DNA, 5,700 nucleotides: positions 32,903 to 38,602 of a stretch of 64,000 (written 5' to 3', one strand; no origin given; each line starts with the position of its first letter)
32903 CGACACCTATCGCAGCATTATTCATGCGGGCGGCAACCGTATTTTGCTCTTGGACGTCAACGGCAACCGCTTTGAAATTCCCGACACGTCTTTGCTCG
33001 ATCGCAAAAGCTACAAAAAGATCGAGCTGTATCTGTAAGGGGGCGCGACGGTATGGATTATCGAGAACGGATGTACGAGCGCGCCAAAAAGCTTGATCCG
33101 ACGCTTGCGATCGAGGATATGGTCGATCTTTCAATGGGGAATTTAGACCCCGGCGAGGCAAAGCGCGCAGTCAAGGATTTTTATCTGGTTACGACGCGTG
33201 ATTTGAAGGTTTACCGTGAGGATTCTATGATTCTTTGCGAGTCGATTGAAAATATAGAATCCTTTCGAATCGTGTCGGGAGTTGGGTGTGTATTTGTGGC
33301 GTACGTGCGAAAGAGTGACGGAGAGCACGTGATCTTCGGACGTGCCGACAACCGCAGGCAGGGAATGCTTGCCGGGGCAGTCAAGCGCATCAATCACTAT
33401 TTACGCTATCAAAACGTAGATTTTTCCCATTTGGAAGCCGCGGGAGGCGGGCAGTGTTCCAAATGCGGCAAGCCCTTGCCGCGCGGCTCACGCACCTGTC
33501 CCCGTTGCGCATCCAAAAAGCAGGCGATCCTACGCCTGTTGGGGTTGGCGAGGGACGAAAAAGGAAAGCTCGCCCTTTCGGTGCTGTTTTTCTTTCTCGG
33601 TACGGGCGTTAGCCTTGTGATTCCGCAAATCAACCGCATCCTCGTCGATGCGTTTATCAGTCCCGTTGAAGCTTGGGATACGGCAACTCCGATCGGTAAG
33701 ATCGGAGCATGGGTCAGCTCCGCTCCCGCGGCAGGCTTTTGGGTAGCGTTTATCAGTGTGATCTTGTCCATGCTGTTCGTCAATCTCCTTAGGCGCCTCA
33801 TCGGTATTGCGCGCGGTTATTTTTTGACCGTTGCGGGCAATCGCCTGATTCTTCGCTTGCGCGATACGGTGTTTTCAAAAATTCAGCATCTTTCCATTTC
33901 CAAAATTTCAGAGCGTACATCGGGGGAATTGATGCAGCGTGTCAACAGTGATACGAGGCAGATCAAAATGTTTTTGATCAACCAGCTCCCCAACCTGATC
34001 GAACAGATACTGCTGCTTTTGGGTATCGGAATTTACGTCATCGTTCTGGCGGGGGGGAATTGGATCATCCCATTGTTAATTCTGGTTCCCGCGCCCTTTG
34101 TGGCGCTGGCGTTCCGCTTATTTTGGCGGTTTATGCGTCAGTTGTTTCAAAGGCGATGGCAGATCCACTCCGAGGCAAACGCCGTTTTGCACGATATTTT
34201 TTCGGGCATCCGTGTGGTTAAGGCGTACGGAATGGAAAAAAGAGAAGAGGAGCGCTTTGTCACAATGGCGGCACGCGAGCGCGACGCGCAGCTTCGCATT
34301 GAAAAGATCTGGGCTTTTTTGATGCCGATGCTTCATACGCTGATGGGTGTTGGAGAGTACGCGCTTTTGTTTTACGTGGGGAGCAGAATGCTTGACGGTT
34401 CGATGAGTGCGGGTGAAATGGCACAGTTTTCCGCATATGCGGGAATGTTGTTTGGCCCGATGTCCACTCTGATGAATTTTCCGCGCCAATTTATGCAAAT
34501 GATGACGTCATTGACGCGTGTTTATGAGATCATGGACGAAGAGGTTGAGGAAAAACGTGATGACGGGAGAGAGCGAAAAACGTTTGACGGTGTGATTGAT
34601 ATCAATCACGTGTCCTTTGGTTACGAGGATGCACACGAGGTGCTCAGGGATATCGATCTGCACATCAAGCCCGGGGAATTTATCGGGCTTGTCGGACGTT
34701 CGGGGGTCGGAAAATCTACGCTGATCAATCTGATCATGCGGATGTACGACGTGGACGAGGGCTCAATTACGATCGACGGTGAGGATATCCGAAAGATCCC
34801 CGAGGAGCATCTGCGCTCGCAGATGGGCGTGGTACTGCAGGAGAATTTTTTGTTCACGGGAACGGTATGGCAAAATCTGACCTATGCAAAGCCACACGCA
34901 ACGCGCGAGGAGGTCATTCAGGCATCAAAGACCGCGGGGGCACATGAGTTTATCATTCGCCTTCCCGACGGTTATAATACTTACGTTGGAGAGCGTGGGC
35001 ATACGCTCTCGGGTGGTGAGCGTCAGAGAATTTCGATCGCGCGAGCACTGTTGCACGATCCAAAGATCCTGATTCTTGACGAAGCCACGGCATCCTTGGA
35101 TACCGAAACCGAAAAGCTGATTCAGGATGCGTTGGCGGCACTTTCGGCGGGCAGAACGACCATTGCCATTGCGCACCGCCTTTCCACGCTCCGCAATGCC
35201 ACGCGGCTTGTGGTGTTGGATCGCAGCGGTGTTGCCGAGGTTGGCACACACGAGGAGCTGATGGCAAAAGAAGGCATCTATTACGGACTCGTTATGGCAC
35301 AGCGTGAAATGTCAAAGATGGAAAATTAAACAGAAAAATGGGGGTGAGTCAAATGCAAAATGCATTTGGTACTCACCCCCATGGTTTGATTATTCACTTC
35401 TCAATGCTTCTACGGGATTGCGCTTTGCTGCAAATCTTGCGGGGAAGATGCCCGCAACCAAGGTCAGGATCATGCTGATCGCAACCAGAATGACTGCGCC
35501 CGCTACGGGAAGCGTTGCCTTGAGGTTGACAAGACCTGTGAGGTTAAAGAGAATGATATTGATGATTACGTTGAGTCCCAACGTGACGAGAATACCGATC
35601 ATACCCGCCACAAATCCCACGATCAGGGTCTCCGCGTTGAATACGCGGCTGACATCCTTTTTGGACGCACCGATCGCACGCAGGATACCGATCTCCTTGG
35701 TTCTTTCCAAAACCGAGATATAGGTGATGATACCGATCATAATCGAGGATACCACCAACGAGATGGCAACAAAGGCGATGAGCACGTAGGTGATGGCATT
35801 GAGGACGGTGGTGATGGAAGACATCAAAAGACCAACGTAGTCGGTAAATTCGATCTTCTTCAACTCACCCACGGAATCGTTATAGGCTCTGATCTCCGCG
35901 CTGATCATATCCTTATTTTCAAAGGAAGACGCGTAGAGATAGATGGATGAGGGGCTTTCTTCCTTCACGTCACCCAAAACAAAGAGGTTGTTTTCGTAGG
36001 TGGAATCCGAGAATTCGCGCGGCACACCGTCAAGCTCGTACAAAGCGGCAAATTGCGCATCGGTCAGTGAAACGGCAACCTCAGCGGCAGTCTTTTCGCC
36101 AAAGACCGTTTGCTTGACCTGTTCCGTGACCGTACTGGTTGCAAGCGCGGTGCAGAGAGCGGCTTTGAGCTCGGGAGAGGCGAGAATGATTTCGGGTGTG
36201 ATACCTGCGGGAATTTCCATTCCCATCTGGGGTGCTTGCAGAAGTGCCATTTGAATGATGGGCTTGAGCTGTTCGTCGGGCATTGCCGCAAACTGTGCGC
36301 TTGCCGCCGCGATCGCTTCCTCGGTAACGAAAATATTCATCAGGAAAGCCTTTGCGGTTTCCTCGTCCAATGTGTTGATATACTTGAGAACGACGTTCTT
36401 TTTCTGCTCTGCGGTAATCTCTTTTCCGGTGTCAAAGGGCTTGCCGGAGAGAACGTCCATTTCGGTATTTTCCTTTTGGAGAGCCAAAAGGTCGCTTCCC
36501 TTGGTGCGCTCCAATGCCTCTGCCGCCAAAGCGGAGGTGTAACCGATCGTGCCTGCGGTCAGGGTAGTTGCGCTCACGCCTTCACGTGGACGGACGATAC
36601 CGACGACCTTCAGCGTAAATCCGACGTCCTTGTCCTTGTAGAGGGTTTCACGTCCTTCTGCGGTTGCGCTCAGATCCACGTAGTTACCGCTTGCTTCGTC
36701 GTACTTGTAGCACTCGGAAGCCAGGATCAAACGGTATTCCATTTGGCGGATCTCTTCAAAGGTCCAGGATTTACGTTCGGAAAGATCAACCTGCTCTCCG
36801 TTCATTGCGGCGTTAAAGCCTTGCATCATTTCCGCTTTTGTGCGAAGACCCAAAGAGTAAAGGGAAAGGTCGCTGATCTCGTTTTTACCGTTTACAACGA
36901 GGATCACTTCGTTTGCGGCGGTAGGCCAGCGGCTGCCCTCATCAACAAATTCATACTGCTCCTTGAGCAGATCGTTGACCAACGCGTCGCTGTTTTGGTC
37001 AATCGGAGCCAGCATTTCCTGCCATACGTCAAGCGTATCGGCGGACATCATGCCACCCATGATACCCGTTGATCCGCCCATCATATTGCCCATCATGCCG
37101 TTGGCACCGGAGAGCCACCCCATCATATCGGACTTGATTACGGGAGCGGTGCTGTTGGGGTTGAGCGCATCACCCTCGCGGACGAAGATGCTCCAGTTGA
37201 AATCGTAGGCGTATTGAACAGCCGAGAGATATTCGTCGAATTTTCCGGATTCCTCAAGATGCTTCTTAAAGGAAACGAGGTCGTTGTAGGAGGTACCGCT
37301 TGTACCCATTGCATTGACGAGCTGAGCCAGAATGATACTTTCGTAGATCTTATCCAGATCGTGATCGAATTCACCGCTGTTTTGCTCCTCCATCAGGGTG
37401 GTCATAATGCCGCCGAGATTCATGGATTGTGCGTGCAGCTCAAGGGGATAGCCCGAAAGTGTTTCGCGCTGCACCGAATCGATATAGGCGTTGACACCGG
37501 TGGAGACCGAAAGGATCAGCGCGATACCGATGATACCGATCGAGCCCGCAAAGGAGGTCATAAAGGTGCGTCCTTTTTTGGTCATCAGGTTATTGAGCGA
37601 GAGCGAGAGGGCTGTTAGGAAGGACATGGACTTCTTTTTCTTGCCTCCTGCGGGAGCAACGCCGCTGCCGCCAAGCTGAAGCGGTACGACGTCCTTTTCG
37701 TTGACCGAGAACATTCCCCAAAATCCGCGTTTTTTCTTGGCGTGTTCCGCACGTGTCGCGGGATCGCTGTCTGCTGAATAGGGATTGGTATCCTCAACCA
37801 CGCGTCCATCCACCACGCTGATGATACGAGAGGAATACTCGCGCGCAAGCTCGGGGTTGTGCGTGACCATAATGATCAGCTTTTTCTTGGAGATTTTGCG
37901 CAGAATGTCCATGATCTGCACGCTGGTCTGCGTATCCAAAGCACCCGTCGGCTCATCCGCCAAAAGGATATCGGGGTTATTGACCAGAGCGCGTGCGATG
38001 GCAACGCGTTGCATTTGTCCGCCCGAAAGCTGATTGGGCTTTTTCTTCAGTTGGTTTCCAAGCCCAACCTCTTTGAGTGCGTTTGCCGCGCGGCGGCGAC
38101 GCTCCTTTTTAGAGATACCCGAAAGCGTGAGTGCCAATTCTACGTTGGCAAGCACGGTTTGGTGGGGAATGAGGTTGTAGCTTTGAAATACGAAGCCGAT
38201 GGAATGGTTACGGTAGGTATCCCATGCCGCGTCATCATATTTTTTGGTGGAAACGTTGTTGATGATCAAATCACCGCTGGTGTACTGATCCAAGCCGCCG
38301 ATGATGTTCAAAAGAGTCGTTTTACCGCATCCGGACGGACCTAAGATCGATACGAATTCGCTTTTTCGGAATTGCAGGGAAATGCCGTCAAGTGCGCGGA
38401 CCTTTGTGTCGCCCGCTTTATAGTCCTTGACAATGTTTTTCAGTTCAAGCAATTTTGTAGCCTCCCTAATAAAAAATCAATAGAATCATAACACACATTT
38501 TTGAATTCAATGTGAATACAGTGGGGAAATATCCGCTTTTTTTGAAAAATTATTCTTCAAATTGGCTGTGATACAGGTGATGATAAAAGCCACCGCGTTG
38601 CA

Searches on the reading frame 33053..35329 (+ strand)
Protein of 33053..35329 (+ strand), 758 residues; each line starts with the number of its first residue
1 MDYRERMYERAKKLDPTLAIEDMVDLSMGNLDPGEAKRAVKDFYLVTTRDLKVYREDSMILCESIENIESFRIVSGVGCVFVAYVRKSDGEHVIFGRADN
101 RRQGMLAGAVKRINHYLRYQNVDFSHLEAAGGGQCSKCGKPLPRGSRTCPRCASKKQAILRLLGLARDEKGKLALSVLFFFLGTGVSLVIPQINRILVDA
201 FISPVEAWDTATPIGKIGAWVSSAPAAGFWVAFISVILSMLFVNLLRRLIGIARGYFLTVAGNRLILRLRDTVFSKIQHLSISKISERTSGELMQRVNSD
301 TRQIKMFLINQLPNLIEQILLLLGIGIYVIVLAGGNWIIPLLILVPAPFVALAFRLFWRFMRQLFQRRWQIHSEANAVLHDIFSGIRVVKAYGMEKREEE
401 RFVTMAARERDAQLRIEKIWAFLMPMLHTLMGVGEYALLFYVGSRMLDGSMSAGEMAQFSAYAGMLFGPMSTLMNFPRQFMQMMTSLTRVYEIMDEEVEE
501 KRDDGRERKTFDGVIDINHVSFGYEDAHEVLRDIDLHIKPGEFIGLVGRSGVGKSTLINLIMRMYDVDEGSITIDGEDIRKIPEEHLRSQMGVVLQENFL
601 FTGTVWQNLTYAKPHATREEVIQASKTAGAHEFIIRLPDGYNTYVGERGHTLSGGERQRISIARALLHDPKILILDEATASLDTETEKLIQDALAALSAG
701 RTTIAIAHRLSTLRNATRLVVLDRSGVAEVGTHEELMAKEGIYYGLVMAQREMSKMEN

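Call 4: search_protein_families(library=pfam, proteins=[window:33053-35329:+], max_evalue=0.01)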
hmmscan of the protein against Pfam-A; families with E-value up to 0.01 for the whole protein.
window:33053-35329:+ (758 aa): 9 families
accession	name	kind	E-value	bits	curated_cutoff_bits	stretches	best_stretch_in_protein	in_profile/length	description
PF00664.28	ABC_membrane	-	9.8e-38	130.8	28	1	174-470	2-274/274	ABC transporter transmembrane region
PF00005.33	ABC_tran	-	2.5e-36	125.7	25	1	531-680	1-137/137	ABC transporter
PF03193.22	RsgA_GTPase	-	0.00011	22.5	30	1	527-571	93-136/174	RsgA GTPase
PF02463.25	SMC_N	-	0.00021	21.3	40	1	525-721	121-210/220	RecF/RecN/SMC N terminal domain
PF13240.11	Zn_Ribbon_1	-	0.00053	20.1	25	1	135-154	2-21/23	zinc-ribbon domain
PF01926.29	MMR_HSR1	-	0.001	19.6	21.9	1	544-563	2-21/113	50S ribosome-binding GTPase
PF13401.12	AAA_22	-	0.0025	18.6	27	0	543-682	7-96/130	AAA domain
PF00004.35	AAA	-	0.0038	18.1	21.2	0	546-718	3-119/131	ATPase family associated with various cellular activities (AAA)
PF12773.13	DZR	-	0.0097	16.5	27.3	0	135-154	1-20/45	Double zinc ribbon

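Call 35: search_protein_families(library=ncbifam, proteins=[window:33053-35329:+], max_evalue=0.001)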
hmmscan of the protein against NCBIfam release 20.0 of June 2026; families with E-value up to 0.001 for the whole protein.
window:33053-35329:+ (758 aa): 191 families (the best 25 are shown)
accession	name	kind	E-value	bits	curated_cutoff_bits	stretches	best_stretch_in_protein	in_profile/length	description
NF052233.1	CphA_assoc_ABC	equivalog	4e-158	528.1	880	1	120-755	127-748/766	cyanophycin metabolism-associated ABC transporter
TIGR02203.1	MsbA_lipidA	equivalog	5e-124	414.9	602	1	161-748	4-567/572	lipid A export permease/ATP-binding protein MsbA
TIGR02204.1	MsbA_rel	hypoth_equivalog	4.5e-115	385.5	780.4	1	236-749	60-574/576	ABC transporter, permease/ATP-binding protein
TIGR01846.1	type_I_sec_HlyB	subfamily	3.7e-111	372.6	725.55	1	237-750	182-692/694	type I secretion system permease/ATPase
NF045513.1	HepA_fam_ABC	equivalog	7.3e-108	361.6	725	1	236-744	97-603/610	heterocyst formation ABC transporter subunit HepA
TIGR00958.1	3a01208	subfamily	9.6e-105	351.4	874.6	1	154-747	144-711/711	antigen peptide transporter 2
NF008381.0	PRK11176.1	equivalog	6.5e-101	338.5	867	1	238-748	69-577/582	lipid A ABC transporter ATP-binding protein/permease MsbA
NF010178.0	PRK13657.1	equivalog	1.4e-99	334.1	733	1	267-751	85-571/588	glucan ABC transporter ATP-binding protein/ permease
TIGR03796.1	NHLM_micro_ABC1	equivalog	3.3e-98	329.7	853.3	1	235-747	195-709/710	NHLP family bacteriocin export ABC transporter peptidase/permease/ATPase subunit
TIGR03375.1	type_I_sec_LssB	subfamily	4.4e-95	319.4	693.1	1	228-739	187-691/696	type I secretion system permease/ATPase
TIGR03797.1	NHLM_micro_ABC2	equivalog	1.9e-90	304.3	709.4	1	234-750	176-685/686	NHLP bacteriocin export ABC transporter permease/ATPase subunit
NF008055.0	PRK10789.1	equivalog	5.8e-89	299.1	845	1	230-750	59-571/590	SmdA family multidrug ABC transporter permease/ATP-binding protein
TIGR02857.1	CydD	equivalog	2e-84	284.5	435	1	231-722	41-529/529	thiol reductant ABC exporter subunit CydD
NF000475.1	tet_ABC_46_B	exception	5.4e-83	279.5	1250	1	241-748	67-572/578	tetracycline efflux ABC transporter Tet(46) subunit B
NF008056.1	PRK10790.1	equivalog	5.4e-79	266.2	746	1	239-752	70-577/584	SmdB family multidrug efflux ABC transporter permease/ATP-binding protein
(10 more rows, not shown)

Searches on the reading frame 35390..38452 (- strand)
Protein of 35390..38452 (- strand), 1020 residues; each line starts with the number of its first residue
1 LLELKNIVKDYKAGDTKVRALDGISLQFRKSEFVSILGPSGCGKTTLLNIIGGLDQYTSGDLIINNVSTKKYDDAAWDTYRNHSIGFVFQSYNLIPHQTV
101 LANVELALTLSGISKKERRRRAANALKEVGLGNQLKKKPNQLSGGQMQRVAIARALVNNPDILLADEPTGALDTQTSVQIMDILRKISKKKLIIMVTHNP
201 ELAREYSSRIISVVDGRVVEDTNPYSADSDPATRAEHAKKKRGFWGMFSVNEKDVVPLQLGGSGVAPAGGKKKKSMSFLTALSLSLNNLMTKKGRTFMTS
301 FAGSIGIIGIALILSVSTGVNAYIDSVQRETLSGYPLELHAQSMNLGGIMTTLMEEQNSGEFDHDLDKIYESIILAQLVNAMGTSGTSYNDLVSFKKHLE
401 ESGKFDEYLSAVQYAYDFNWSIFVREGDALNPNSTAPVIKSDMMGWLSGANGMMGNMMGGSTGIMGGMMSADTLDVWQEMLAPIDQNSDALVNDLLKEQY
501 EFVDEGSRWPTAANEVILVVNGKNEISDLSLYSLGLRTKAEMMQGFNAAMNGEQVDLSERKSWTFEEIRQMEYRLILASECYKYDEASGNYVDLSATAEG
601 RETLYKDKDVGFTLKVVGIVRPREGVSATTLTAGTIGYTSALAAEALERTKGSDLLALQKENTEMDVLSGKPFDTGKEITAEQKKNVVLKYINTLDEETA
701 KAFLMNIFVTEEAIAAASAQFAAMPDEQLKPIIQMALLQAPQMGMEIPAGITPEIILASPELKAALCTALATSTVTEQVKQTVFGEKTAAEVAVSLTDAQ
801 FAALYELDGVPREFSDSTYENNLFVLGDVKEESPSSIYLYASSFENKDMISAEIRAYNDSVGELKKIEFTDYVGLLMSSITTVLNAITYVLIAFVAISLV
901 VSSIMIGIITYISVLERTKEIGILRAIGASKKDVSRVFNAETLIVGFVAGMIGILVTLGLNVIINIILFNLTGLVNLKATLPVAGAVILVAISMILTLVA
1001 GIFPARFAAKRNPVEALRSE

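Call 4: search_protein_families(library=pfam, proteins=[window:35390-38452:-], max_evalue=0.01)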
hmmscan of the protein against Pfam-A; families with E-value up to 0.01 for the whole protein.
window:35390-38452:- (1020 aa): 7 families
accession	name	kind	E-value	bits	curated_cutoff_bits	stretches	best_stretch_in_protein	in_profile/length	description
PF00005.33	ABC_tran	-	7.3e-35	121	25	1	21-169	1-136/137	ABC transporter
PF02687.27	FtsX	-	9.9e-17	61.5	25.5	1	893-1013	2-120/120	FtsX-like permease C-terminal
PF02463.25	SMC_N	-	8.4e-06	25.8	40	1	26-212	20-210/220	RecF/RecN/SMC N terminal domain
PF13304.12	AAA_21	-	8.7e-05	23.2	27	0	147-202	242-302/304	AAA domain, putative AbiEii toxin, Type IV TA system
PF03215.21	Rad17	-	0.0048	17.3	23.8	0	20-69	34-82/186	Rad17 P-loop domain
PF00910.28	RNA_helicase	-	0.0064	17.4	21.5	0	35-88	2-55/105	RNA helicase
PF13476.12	AAA_23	-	0.0069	17.5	27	0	19-51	8-39/201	AAA domain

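Call 35: search_protein_families(library=ncbifam, proteins=[window:35390-38452:-], max_evalue=0.001)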
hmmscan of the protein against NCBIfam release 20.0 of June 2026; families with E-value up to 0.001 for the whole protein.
window:35390-38452:- (1020 aa): 197 families (the best 25 are shown)
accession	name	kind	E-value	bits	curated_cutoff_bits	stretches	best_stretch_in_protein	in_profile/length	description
NF007826.0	PRK10535.1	equivalog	2.7e-80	270.4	966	2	1-238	4-241/648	macrolide ABC transporter ATP-binding protein/permease MacB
NF038007.1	ABC_ATP_DarD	equivalog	1.6e-62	210.8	375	1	1-217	1-217/218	darobactin export ABC transporter ATP-binding protein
TIGR02211.1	LolD_lipo_ex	equivalog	2.7e-62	210.2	307.75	1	1-218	1-219/221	lipoprotein-releasing ABC transporter ATP-binding protein LolD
TIGR03608.1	L_ocin_972_ABC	subfamily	1.9e-61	207.1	254.85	1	4-211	1-204/206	putative bacteriocin export ABC transporter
TIGR02673.1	FtsE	equivalog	1.9e-58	197.7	264.85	1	1-216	1-213/214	cell division ATP-binding protein FtsE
TIGR03265.1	PhnT2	equivalog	1.2e-56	192.4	457.7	1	2-234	5-229/353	putative 2-aminoethylphosphonate ABC transporter ATP-binding protein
TIGR02315.1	ABC_phnC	equivalog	1.6e-56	191.5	266.1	1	1-229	1-235/243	phosphonate ABC transporter ATP-binding protein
TIGR02982.1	heterocyst_DevA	subfamily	4.9e-55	186.5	295.8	1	2-218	2-219/220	ABC exporter ATP-binding subunit, DevA family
NF006987.0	PRK09452.1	equivalog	6.9e-53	179.7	482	1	2-231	18-239/378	spermidine/putrescine ABC transporter ATP-binding protein PotA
NF007879.0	PRK10584.1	equivalog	6.4e-52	176.5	336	1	2-221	7-227/228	putative ABC transporter ATP-binding protein YbbA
NF008639.0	PRK11629.1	equivalog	2.4e-51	174.4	360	1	2-221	7-227/234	lipoprotein-releasing ABC transporter ATP-binding protein LolD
NF043075.1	MMSYN1_0197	equivalog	4e-51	174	550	1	1-224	2-217/341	spermidine/putrescine ABC transporter ATP-binding protein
NF040933.2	ABC_arch_GlcV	equivalog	2.2e-50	171.6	450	1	3-233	4-235/357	glucose ABC transporter ATP-binding protein GlcV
TIGR01186.1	proV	subfamily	1.4e-49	169.1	326.6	1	19-227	7-217/363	betaine/proline/choline family ABC transporter ATP-binding protein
NF007027.0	PRK09493.1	equivalog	1.3e-48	165.5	379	1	1-232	1-228/240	glutamine ABC transporter ATP-binding protein GlnQ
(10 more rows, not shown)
